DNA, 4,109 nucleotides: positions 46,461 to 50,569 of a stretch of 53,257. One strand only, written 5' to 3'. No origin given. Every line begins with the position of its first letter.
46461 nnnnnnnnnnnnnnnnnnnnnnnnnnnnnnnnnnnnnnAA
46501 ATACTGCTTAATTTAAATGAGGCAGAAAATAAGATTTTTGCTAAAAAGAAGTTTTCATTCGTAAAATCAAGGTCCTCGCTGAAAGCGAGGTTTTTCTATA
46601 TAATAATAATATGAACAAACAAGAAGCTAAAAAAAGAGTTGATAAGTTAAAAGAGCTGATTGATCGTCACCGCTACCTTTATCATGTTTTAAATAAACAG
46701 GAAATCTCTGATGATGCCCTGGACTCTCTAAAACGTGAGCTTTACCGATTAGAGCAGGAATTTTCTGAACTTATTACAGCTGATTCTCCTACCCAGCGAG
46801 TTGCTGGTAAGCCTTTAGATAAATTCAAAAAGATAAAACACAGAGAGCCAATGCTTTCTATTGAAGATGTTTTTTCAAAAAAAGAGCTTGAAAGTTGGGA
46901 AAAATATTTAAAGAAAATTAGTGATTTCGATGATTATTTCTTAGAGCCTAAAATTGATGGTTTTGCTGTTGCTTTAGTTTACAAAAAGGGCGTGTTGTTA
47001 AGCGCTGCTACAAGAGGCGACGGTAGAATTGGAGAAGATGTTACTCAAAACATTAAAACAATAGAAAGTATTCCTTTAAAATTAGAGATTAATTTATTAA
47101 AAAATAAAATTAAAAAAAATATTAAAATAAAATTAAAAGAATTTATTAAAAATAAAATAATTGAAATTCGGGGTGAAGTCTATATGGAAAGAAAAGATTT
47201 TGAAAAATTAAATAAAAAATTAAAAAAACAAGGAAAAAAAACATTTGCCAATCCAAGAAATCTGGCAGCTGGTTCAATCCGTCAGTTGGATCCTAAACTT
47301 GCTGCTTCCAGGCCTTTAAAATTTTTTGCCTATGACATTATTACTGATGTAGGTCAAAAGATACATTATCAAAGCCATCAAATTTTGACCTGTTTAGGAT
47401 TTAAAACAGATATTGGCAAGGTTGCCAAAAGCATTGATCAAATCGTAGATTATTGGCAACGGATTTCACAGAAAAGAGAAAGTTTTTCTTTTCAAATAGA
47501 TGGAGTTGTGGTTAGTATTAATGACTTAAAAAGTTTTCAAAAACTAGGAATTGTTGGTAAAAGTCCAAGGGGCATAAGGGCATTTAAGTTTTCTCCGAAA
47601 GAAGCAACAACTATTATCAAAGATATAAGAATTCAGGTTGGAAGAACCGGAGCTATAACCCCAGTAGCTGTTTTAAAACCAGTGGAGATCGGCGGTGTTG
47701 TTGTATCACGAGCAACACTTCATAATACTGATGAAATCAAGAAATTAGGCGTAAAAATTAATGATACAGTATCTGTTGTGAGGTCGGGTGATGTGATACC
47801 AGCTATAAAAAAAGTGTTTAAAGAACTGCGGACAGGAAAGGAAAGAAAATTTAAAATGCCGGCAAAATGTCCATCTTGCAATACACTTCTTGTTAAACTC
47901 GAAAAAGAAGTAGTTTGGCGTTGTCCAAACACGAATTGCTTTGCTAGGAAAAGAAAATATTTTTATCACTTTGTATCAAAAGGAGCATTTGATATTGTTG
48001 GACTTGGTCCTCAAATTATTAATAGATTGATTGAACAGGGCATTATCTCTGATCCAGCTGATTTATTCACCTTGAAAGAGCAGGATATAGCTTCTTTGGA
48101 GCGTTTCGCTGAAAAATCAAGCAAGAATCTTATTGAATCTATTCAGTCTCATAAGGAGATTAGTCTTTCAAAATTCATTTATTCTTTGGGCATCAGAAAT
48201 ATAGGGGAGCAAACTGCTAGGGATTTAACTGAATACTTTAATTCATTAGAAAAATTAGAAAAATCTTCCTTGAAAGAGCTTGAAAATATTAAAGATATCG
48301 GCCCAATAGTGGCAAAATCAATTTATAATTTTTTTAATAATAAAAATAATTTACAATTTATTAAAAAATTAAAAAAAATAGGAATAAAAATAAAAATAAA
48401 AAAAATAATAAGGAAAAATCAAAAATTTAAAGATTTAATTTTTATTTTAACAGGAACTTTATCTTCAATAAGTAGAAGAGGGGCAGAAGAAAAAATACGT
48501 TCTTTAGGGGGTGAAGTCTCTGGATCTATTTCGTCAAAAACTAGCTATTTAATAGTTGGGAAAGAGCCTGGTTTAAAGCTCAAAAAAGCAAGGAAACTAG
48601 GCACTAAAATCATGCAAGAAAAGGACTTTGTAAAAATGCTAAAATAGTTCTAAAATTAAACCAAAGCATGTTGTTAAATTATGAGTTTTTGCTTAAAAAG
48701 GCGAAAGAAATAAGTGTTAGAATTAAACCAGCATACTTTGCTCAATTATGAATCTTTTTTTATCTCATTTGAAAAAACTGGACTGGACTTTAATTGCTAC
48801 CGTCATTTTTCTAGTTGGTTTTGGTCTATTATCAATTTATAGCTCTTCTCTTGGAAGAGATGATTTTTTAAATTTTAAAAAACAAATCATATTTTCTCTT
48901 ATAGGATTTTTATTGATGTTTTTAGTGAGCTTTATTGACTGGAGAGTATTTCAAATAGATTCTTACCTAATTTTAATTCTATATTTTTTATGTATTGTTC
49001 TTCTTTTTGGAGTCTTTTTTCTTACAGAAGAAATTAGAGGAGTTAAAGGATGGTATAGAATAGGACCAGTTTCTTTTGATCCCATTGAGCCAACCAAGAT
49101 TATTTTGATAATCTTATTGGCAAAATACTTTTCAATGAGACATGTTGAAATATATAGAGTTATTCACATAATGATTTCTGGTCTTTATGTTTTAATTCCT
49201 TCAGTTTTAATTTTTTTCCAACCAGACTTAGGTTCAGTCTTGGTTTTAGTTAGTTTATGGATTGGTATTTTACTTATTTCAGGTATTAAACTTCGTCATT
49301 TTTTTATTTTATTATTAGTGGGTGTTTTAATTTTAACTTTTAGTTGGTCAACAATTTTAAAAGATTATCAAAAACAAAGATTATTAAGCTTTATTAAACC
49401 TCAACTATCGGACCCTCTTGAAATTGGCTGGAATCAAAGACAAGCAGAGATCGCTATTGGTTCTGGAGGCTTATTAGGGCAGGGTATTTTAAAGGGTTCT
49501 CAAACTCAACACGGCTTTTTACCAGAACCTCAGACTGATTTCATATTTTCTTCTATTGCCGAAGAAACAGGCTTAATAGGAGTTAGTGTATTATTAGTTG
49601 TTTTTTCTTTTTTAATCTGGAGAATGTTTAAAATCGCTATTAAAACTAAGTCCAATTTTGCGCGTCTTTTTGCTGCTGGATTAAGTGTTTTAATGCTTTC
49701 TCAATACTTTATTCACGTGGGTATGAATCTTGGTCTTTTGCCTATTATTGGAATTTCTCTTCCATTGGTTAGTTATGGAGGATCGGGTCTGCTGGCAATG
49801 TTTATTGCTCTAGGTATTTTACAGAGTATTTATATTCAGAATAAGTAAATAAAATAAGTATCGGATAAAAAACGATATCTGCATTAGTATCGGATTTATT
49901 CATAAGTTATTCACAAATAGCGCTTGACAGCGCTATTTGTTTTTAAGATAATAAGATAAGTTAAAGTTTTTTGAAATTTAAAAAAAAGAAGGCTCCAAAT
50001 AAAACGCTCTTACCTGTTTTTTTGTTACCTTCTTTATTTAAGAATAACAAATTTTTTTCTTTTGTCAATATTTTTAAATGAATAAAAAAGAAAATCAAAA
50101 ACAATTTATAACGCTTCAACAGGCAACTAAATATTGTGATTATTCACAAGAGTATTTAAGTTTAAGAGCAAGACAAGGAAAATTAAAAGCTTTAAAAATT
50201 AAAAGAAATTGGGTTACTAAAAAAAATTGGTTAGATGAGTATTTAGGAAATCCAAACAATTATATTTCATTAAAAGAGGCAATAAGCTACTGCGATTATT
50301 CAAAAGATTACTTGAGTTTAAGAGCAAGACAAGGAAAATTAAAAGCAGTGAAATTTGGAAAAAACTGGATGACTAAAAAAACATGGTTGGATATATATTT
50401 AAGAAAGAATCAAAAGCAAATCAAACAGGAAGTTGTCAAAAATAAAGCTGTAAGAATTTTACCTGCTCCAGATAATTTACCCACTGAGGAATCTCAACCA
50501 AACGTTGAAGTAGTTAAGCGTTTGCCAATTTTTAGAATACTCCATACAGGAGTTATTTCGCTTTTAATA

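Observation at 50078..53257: Unlisted giant open-ended ORF: two cytoplasmic excisionase-type HTH modules tethered by one TM helix to a tail-fibre-like ectodomain of more than 880 aa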

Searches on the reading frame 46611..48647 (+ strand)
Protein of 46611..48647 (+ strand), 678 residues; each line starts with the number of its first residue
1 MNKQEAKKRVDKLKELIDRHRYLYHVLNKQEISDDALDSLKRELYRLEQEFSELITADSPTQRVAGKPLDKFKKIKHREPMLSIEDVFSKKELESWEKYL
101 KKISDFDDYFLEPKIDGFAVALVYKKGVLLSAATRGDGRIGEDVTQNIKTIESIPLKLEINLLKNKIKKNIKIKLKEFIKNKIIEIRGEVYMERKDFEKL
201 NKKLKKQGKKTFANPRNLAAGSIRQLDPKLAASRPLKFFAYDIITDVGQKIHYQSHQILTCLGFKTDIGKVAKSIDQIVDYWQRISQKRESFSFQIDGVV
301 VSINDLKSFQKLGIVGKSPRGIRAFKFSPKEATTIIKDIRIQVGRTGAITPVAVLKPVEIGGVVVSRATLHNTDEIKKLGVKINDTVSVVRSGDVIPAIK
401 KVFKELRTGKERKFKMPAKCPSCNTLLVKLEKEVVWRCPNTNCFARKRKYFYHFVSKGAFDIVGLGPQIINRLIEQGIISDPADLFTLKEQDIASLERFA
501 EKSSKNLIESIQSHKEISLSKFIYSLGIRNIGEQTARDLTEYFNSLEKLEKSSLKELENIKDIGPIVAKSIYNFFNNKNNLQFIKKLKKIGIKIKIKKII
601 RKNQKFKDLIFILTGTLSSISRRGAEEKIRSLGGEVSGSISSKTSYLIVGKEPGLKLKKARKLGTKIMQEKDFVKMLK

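Call 10: search_protein_families(library=pfam, proteins=[window:46611-48647:+], max_evalue=0.001)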
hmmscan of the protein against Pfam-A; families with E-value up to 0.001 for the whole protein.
window:46611-48647:+ (678 aa): 8 families
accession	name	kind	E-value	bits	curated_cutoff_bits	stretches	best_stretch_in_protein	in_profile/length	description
PF01653.23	DNA_ligase_aden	-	2.1e-79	267.1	27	1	71-330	3-253/253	NAD-dependent DNA ligase adenylation domain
PF03120.22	DNA_ligase_OB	-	1.1e-30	105.7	32.9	1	333-410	1-78/79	NAD-dependent DNA ligase OB-fold domain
PF12826.13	HHH_2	-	2.2e-22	79.4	27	1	521-584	1-64/64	Helix-hairpin-helix motif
PF14520.12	HHH_5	-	2.4e-12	47.6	27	1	526-573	5-53/57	Helix-hairpin-helix domain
PF00533.33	BRCT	-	2.7e-12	47.2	21.3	1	604-674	4-75/78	BRCA1 C Terminus (BRCT) domain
PF03119.21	DNA_ligase_ZBD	-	5.5e-10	39.4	25.8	1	419-443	1-25/27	NAD-dependent DNA ligase C4 zinc finger domain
PF12738.14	PTCB-BRCT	-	5.5e-06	26.7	22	1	620-668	11-59/63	twin BRCT domain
PF22745.1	Nlig-Ia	-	2e-05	25.6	27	1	8-56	4-52/92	DNA ligase-like, N-terminal NAD+-binding domain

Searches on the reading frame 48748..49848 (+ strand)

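Call 10: search_protein_families(library=pfam, proteins=[window:48748-49848:+], max_evalue=0.001)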
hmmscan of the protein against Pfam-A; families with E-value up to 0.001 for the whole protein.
window:48748-49848:+ (366 aa): 1 family
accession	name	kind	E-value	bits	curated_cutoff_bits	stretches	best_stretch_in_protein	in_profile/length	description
PF01098.24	FTSW_RODA_SPOVE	-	8.4e-85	285.3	26.4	1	15-364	3-353/356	Cell cycle protein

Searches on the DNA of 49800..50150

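Call 79: search_rna_families(source=window, start=49800, end=50150, threshold=evalue, max_evalue=1)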
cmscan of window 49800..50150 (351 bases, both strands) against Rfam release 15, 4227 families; matches with E-value up to 1: 4.
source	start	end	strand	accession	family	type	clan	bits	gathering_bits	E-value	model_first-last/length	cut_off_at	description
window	49814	49946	+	RF04182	GibS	Gene; sRNA;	-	30.1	115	0.02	1-142/142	no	GibS sRNA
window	49907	49986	-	RF02059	STnc50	Gene; sRNA;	-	21.5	55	0.26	1-84/84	no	Salmonella enterica sRNA STnc40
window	49915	49941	+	RF02054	STnc420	Gene; sRNA;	-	18.6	70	0.45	27-54/58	no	Salmonella enterica sRNA STnc420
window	49965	50004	+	RF02925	6A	Gene; sRNA;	-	17.9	41.2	0.97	1-52/52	no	6A RNA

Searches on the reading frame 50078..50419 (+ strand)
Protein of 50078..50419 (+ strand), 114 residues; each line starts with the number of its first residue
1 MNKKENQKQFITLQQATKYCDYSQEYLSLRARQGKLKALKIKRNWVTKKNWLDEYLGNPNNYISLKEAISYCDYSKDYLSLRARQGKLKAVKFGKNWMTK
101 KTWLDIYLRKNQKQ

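Call 4: search_protein_families(library=pfam, proteins=[window:50078-50419:+], max_evalue=1)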
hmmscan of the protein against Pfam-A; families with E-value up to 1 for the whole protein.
window:50078-50419:+ (114 aa): 3 families
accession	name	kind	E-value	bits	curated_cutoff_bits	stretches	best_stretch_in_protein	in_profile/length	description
PF12728.13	HTH_17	-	1.6e-07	31.9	27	2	62-111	1-50/51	Helix-turn-helix domain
PF06220.18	zf-U1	-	0.007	16.6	22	0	18-32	4-21/38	U1 zinc finger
PF18797.7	APC_rep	-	0.19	12.9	27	0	12-35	17-40/76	Adenomatous polyposis coli (APC) repeat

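Call 5: search_protein_families(library=ncbifam, proteins=[window:50078-50419:+], max_evalue=1)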
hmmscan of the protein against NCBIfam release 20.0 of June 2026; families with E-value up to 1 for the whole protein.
window:50078-50419:+ (114 aa): 2 families
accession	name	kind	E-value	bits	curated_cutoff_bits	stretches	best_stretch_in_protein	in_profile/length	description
TIGR01764.1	excise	domain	4.9e-05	23.6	28.8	1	62-109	1-48/49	excisionase family DNA-binding protein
NF002331.0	PRK01287.1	subfamily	0.22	10.4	371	1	19-65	87-130/365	site-specific tyrosine recombinase XerC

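Call 6: search_protein_families(library=phrogs, proteins=[window:50078-50419:+], max_evalue=0.1)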
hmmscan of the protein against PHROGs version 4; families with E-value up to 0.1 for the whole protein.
window:50078-50419:+ (114 aa): 9 families
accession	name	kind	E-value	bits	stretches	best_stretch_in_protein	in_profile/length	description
phrog_66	-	integration and excision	8.3e-07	30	2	58-113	89-145/412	excisionase and transcriptional regulator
phrog_7338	-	unknown function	9.2e-05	23.6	0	59-113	27-82/87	-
phrog_16837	-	unknown function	0.00052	21.5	1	70-106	39-75/103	-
phrog_1840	-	integration and excision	0.00097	20.6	0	18-48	15-45/90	excisionase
phrog_25665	-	integration and excision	0.003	18.7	0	59-111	22-74/93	excisionase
phrog_4691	-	integration and excision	0.0032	18.5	0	63-92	19-48/78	excisionase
phrog_2907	-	integration and excision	0.046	15.1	0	7-61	3-62/117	excisionase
phrog_5206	-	unknown function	0.06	14.6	0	21-47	8-31/78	-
phrog_3514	-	unknown function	0.06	14.2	0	29-73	16-63/68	-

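Call 25: search_solved_structures(query=window:50078-50419:+, max_evalue=10, show_alignments=3)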
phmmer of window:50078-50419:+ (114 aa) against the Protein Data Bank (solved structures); distinct sequences matched with E-value up to 10: 3.
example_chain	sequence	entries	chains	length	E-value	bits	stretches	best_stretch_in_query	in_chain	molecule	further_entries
2jzk_A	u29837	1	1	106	0.29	14.3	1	30-65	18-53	Cyanovirin-N homolog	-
1csu_A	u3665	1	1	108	0.43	13.8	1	39-79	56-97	CYTOCHROME C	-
7l32_A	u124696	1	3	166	1.9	11.7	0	67-105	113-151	MPT synthase subunit 2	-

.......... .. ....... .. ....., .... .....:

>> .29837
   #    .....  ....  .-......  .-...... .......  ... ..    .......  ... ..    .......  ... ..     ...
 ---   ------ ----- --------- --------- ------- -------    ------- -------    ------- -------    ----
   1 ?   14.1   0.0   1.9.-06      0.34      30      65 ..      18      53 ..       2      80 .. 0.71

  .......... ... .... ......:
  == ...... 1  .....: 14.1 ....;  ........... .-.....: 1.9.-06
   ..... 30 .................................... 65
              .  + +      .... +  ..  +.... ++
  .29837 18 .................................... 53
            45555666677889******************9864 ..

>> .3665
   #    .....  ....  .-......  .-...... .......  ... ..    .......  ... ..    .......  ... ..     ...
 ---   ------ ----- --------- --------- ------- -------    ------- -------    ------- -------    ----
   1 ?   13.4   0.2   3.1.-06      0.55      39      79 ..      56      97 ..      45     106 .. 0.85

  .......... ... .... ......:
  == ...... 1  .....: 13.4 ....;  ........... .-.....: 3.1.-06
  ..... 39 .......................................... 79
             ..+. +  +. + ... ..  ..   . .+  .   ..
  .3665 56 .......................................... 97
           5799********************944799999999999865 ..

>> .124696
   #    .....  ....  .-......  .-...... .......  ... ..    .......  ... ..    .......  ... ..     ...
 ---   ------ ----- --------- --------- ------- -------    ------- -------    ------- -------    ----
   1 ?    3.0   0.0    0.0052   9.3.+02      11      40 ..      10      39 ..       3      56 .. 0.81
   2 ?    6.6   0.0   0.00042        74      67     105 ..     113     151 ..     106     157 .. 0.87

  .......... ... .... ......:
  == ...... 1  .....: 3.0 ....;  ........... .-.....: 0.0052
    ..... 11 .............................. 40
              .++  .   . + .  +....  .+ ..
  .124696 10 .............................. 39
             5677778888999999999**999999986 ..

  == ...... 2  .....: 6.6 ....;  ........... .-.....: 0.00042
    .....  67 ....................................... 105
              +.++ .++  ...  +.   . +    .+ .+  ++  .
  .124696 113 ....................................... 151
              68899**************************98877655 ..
